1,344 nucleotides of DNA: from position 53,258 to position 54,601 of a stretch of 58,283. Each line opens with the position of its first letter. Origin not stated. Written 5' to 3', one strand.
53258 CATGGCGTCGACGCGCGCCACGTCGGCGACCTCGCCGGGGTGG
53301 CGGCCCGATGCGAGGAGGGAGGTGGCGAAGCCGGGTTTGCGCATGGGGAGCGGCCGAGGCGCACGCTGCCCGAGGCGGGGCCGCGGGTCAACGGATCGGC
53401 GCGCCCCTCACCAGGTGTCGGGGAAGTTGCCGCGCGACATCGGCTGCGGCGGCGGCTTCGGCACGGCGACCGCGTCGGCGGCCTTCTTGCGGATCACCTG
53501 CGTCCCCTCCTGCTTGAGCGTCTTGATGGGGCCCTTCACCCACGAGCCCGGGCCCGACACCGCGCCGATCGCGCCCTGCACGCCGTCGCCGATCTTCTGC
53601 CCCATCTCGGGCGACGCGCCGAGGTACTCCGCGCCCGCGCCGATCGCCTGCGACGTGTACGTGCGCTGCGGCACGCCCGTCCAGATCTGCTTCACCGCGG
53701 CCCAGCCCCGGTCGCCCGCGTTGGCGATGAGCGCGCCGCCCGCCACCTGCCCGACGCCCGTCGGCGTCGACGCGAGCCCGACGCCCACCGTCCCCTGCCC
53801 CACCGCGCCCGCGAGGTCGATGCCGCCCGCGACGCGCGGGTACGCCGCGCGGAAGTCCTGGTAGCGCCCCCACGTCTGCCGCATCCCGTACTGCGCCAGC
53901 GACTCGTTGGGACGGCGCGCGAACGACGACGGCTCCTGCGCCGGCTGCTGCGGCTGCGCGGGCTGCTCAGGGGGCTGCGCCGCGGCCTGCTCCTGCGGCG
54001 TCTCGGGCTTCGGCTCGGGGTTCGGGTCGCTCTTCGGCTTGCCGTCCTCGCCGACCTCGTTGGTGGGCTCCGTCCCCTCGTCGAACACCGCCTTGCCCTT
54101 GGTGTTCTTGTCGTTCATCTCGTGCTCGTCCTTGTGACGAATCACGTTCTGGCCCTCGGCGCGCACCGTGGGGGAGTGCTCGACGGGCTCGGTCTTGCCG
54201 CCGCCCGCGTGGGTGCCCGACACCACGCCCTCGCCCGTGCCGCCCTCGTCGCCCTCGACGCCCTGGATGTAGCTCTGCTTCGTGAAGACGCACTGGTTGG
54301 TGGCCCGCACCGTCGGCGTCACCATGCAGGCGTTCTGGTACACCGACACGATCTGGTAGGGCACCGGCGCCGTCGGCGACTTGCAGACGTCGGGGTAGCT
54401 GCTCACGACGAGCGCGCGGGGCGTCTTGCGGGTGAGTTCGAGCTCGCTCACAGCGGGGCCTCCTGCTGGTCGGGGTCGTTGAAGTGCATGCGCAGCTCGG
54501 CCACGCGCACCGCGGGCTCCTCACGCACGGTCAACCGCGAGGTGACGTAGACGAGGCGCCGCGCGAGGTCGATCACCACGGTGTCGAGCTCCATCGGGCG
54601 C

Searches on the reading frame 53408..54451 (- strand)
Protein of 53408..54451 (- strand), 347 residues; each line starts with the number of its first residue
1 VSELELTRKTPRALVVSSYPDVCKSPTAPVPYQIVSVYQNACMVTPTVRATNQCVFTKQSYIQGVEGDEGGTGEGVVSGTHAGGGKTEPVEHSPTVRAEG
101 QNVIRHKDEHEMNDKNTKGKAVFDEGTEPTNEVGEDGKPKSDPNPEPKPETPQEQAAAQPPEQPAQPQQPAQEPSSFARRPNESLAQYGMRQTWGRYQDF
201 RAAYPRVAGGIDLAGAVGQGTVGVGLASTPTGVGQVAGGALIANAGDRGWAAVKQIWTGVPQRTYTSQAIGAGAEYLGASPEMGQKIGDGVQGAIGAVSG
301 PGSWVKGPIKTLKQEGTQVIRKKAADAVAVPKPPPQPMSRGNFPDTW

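Call 3: search_protein_families(library=pfam, proteins=[window:53408-54451:-], max_evalue=0.01)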
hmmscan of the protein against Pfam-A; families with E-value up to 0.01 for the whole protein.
window:53408-54451:- (347 aa): 1 family
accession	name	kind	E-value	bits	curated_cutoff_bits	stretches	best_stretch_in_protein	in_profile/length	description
PF13665.11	Tox-PAAR-like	-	1.9e-24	86.3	31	1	16-119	3-108/108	Toxin PAAR-like domain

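Call 4: search_protein_families(library=ncbifam, proteins=[window:53408-54451:-], max_evalue=0.01)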
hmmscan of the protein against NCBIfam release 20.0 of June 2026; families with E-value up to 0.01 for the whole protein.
window:53408-54451:- (347 aa): 0 families

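Call 9: find_homologous_proteins(query=window:53408-54451:-, max_evalue=0.001)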
Query window:53408-54451:- (347 aa): 32 proteins with E <= 0.001 among 8000 candidates.
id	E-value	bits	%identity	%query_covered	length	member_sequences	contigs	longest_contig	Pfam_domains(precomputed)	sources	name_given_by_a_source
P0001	3.2e-228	775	100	100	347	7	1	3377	PF13665.12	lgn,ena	-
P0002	6.8e-202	688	88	100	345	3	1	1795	PF13665.12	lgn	-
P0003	1.0e-44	171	39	88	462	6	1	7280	PF13665.12,PF14021.13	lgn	-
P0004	4.3e-40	156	35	98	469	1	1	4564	PF13665.12,PF14021.13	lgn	-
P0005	4.4e-38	149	53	44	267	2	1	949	PF13665.12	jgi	jgi:antitoxin component of MazEF toxin-antitoxin module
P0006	6.4e-38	149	51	48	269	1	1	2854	PF13665.12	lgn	-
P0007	4.1e-37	146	55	45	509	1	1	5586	PF13665.12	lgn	-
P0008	4.9e-37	146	52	44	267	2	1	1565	PF13665.12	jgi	jgi:hypothetical protein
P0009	6.2e-37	146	53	42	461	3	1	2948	PF13665.12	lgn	-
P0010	2.0e-36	144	36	96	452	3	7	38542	PF13665.12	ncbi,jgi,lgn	jgi:hypothetical protein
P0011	3.9e-36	143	51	44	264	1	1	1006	PF13665.12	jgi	-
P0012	6.1e-36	142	54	41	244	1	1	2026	PF13665.12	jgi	jgi:hypothetical protein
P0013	1.3e-35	141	52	44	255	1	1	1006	PF13665.12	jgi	jgi:hypothetical protein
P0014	1.6e-35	141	52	42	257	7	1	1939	PF13665.12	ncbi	-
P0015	5.7e-35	139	53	44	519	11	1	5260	PF13665.12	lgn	-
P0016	1.2e-34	138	50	45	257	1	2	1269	PF13665.12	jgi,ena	-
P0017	1.3e-34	138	54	42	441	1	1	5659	PF13665.12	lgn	-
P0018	2.1e-34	137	49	46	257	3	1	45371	PF13665.12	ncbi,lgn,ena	-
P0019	3.0e-34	137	54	41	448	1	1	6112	PF13665.12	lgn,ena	-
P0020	6.5e-34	136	50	44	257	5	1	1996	PF13665.12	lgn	-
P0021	7.1e-34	136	51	41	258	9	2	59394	PF13665.12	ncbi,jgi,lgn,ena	jgi:hypothetical protein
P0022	7.7e-34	136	50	43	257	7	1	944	PF13665.12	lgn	-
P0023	1.9e-33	134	48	46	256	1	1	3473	PF13665.12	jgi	jgi:hypothetical protein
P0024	1.7e-30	125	46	44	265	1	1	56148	PF13665.12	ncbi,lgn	-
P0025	2.2e-30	124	50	42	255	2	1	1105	PF13665.12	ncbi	-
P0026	1.6e-27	115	51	44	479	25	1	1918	PF13665.12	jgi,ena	-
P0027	2.1e-24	105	35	90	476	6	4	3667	PF13665.12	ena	-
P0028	9.7e-17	79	36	46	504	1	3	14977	PF13665.12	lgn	-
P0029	3.6e-14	71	42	37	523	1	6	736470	PF13665.12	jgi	jgi:hypothetical protein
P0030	8.1e-14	70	42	41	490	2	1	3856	PF13665.12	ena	-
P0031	7.9e-12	63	41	35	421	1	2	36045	PF13665.12,PF00545.26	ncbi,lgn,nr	ncbi:MAG: DUF4150 domain-containing protein [Planctomycetales bacterium]|nr:DUF4150 domain-containin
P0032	3.2e-8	51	33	52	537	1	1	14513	PF13665.12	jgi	jgi:hypothetical protein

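Call 12: find_encoding_contigs(protein=P0002, flank=10000, max_places=4)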
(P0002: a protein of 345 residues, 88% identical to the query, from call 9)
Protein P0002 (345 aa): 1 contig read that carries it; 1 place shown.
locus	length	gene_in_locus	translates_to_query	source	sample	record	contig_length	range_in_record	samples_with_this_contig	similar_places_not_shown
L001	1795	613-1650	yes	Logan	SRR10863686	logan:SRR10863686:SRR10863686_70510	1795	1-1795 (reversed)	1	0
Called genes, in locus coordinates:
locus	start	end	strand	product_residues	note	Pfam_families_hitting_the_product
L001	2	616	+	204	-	?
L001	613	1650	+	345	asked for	PF13665:Tox-PAAR-like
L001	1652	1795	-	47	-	?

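Call 13: find_encoding_contigs(protein=P0003, flank=10000, max_places=4)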
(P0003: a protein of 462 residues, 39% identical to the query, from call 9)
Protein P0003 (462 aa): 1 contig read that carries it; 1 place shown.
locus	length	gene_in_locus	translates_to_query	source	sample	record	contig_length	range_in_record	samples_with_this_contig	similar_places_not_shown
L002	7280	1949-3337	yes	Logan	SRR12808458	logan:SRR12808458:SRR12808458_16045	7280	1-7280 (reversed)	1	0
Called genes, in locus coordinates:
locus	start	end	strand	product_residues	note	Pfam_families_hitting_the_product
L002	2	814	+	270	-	?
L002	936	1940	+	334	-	PF09937:DUF2169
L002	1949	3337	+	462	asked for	PF13665:Tox-PAAR-like, PF14021:TNT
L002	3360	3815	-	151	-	-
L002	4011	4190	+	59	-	-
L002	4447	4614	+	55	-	-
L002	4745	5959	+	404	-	-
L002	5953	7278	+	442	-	?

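Call 15: find_encoding_contigs(protein=P0001, flank=10000, max_places=4)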
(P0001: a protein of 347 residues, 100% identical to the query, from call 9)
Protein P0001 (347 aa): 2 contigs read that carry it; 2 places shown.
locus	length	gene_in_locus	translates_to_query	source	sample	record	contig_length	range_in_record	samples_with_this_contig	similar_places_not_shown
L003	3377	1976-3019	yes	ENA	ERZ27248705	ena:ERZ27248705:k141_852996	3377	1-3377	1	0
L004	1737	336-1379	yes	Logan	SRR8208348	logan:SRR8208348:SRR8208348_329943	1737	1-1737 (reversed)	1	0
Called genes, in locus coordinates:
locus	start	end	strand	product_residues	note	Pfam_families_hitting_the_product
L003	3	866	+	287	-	?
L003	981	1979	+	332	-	PF09937:DUF2169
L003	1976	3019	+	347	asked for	PF13665:Tox-PAAR-like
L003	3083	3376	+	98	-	?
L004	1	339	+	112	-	?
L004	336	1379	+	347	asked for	PF13665:Tox-PAAR-like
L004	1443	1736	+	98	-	?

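Call 16: search_protein_families(library=pfam, proteins=[P0003, P0004, P0027, P0010, P0007, P0015, P0005, P0018], max_evalue=1)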
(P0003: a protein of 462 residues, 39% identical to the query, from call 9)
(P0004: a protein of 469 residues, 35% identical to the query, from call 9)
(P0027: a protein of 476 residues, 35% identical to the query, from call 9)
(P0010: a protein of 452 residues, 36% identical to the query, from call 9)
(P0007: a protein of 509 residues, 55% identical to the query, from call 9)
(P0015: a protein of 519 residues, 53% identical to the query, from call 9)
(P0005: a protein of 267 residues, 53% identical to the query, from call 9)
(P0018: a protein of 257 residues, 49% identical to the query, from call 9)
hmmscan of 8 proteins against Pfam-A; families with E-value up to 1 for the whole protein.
P0003 (462 aa): 3 families
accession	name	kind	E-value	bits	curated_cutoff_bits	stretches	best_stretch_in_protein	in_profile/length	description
PF14021.12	TNT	-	7.7e-34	116.4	27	1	374-460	1-87/88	Tuberculosis necrotizing toxin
PF13665.11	Tox-PAAR-like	-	2.3e-24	86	31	1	15-118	2-107/108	Toxin PAAR-like domain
PF13988.11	DUF4225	-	0.1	12.4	25.9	1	185-273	48-133/165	Protein of unknown function (DUF4225)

P0004 (469 aa): 3 families
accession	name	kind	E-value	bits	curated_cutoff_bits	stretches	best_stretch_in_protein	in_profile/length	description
PF14021.12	TNT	-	9.3e-32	109.8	27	1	382-468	2-88/88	Tuberculosis necrotizing toxin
PF13665.11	Tox-PAAR-like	-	9.9e-22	77.6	31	1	17-120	3-108/108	Toxin PAAR-like domain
PF13988.11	DUF4225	-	0.029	14.2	25.9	1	196-287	48-136/165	Protein of unknown function (DUF4225)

P0027 (476 aa): 4 families
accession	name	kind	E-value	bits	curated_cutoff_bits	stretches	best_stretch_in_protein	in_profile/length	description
PF13665.11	Tox-PAAR-like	-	2.7e-23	82.6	31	1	15-114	2-104/108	Toxin PAAR-like domain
PF04888.17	SseC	-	0.00024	21.2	30.2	1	192-335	66-205/312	Secretion system effector C (SseC) like family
PF05488.18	PAAR_motif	-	0.076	13.7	27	1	45-108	15-61/70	PAAR motif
PF18431.6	RNAse_A_bac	-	0.11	13.8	27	1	371-423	5-57/113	Bacterial CdiA-CT RNAse A domain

P0010 (452 aa): 1 family
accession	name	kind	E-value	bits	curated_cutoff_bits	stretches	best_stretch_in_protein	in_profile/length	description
PF13665.11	Tox-PAAR-like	-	8.5e-25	87.4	31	1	16-118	3-107/108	Toxin PAAR-like domain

P0007 (509 aa): 4 families
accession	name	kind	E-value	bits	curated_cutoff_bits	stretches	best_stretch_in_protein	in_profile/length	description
PF13665.11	Tox-PAAR-like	-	6.9e-23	81.3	31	1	15-118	2-107/108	Toxin PAAR-like domain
PF15538.12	Ntox46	-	5.2e-05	23.7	25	1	397-445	35-84/157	Bacterial toxin 46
PF14021.12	TNT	-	0.041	14.8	27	1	421-500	1-73/88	Tuberculosis necrotizing toxin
PF08381.16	BRX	-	0.13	12.1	24.5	1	367-387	29-50/56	Transcription factor regulating root and shoot growth via Pin3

P0015 (519 aa): 1 family
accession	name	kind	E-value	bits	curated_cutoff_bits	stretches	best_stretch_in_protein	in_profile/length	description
PF13665.11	Tox-PAAR-like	-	5.3e-23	81.6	31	1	16-118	3-107/108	Toxin PAAR-like domain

P0005 (267 aa): 2 families
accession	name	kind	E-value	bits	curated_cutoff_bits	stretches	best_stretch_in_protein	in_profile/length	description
PF13665.11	Tox-PAAR-like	-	9.5e-22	77.6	31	1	15-115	2-104/108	Toxin PAAR-like domain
PF01568.27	Molydop_binding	-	0.058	13.9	26.8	1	188-226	29-66/110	Molydopterin dinucleotide binding domain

P0018 (257 aa): 2 families
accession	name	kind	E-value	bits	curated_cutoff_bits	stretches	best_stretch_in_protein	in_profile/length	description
PF13665.11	Tox-PAAR-like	-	2.2e-21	76.4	31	1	16-117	2-105/108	Toxin PAAR-like domain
PF01191.24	RNA_pol_Rpb5_C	-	0.037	14.2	23.5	1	192-215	40-63/73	RNA polymerase Rpb5, C-terminal domain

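Call 21: search_protein_families(library=pfam, proteins=[L002:3360-3953:-, L002:2-814:+, L002:4745-5959:+, L002:5953-7278:+, L002:4011-4190:+, L002:4447-4614:+, L003:3-866:+, L001:2-616:+], max_evalue=0.1)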
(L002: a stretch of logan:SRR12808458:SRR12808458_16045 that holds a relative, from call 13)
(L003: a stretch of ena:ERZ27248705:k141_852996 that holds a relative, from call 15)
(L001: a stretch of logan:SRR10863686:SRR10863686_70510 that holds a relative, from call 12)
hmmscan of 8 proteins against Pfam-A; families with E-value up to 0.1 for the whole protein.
L002:3360-3953:- (197 aa): 0 families

L002:2-814:+ (270 aa): 5 families
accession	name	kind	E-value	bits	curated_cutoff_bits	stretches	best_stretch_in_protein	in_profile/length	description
PF02412.23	TSP_3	-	4.8e-29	100.2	25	3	64-103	1-36/36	Thrombospondin type 3 repeat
PF14200.12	RicinB_lectin_2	-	1.4e-09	39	25.6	2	154-213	1-63/89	Ricin-type beta-trefoil lectin domain-like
PF00652.28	Ricin_B_lectin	-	5.7e-06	27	29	1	134-202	12-126/126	Ricin-type beta-trefoil lectin domain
PF03498.20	CDtoxinA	-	3.3e-05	24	22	1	128-204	57-140/149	Cytolethal distending toxin A/C domain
PF24562.1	CysR_MRC2_N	-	0.022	15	27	1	125-205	5-86/133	MRC2-like, N-terminal cysteine-rich domain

L002:4745-5959:+ (404 aa): 0 families

L002:5953-7278:+ (442 aa): 2 families
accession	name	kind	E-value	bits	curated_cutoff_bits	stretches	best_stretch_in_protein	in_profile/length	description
PF08238.18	Sel1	-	5.1e-30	103.3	30.7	4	318-352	2-36/36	Sel1 repeat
PF14246.11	TetR_C_7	-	0.063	13.7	22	0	115-169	30-84/119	AefR-like transcriptional repressor, C-terminal domain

L002:4011-4190:+ (59 aa): 0 families

L002:4447-4614:+ (55 aa): 0 families

L003:3-866:+ (287 aa): 2 families
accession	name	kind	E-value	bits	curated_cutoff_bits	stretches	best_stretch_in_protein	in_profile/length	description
PF00463.27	ICL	-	5.7e-90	302.7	26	2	106-287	347-526/526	Isocitrate lyase family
PF13714.12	PEP_mutase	-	4.4e-11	43.3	31.5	1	5-108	70-162/240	Phosphoenolpyruvate phosphomutase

L001:2-616:+ (204 aa): 1 family
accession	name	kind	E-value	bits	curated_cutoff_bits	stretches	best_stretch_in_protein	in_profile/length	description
PF09937.14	DUF2169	-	1.3e-47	163.1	25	1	1-176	120-294/294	Uncharacterized protein conserved in bacteria (DUF2169)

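Call 64: find_encoding_contigs(protein=P0004, flank=6000, max_places=3)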
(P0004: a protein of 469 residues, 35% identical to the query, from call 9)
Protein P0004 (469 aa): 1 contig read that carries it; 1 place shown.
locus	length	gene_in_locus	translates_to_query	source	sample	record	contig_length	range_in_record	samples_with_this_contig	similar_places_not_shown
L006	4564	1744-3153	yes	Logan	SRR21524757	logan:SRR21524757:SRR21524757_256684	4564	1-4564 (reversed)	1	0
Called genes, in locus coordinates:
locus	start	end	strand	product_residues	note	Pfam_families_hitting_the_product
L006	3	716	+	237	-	?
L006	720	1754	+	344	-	PF09937:DUF2169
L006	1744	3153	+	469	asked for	PF13665:Tox-PAAR-like, PF14021:TNT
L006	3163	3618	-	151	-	-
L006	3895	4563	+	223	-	?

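Call 65: find_encoding_contigs(protein=P0027, flank=6000, max_places=4)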
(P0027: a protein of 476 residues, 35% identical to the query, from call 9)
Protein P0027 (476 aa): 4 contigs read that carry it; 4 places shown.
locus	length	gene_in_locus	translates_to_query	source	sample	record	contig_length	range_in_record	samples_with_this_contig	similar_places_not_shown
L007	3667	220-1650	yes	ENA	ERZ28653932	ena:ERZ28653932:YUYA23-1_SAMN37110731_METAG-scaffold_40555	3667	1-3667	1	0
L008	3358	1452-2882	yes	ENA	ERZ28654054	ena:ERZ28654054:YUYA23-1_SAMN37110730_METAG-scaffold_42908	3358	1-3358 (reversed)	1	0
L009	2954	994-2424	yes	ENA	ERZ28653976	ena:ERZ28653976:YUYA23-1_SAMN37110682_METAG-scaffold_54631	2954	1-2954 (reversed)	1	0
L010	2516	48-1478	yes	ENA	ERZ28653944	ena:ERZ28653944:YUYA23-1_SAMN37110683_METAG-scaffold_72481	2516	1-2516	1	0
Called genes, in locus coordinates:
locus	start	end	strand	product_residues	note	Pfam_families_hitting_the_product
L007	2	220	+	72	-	?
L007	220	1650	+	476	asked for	PF13665:Tox-PAAR-like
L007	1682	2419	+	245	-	-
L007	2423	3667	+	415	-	?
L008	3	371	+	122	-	?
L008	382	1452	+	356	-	PF09937:DUF2169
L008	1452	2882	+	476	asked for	PF13665:Tox-PAAR-like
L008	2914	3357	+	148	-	?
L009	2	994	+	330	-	?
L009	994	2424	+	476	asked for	PF13665:Tox-PAAR-like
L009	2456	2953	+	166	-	?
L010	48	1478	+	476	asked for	PF13665:Tox-PAAR-like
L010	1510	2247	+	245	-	-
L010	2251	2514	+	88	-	?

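Call 66: search_protein_families(library=pfam, proteins=[L006:3-716:+, L008:3-371:+, L007:1682-2419:+, L007:2423-3667:+, L006:3163-3618:-, L006:3895-4563:+, L009:2-994:+], max_evalue=0.01)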
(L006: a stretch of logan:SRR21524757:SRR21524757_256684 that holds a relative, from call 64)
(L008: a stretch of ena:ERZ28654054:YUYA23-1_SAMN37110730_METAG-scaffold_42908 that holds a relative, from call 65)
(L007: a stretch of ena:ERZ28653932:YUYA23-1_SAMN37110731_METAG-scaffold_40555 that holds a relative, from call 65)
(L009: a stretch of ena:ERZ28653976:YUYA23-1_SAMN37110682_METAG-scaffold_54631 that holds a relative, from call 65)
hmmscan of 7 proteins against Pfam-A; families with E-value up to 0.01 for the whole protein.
L006:3-716:+ (237 aa): 3 families
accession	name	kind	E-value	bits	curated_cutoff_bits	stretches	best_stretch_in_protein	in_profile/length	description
PF22178.3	Gp5_trimer_C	-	1.1e-31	109.7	30.9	2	47-137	2-92/112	Bacteriophage T4 gp5 C-terminal trimerisation domain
PF04717.18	Phage_base_V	-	2.3e-05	25.1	23.8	1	1-29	47-75/75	Type VI secretion system/phage-baseplate injector OB domain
PF20093.5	DUF6484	-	0.00019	22.5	27.6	1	6-28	39-61/61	Domain of unknown function (DUF6484)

L008:3-371:+ (122 aa): 1 family
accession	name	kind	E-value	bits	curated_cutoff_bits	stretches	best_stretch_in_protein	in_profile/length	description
PF22178.3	Gp5_trimer_C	-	7.8e-05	23.2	30.9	1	3-55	53-105/112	Bacteriophage T4 gp5 C-terminal trimerisation domain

L007:1682-2419:+ (245 aa): 0 families

L007:2423-3667:+ (415 aa): 1 family
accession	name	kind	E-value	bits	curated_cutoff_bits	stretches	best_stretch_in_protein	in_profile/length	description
PF09937.14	DUF2169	-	2.2e-70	237.8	25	1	25-302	6-294/294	Uncharacterized protein conserved in bacteria (DUF2169)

L006:3163-3618:- (151 aa): 0 families

L006:3895-4563:+ (223 aa): 1 family
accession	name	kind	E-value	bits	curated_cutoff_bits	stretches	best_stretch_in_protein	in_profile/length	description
PF00069.31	Pkinase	-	0.0017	18.2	31.7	0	6-110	52-144/263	Protein kinase domain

L009:2-994:+ (330 aa): 1 family
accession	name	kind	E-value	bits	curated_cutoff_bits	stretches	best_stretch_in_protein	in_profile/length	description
PF09937.14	DUF2169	-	2.6e-82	276.9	25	1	2-295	9-294/294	Uncharacterized protein conserved in bacteria (DUF2169)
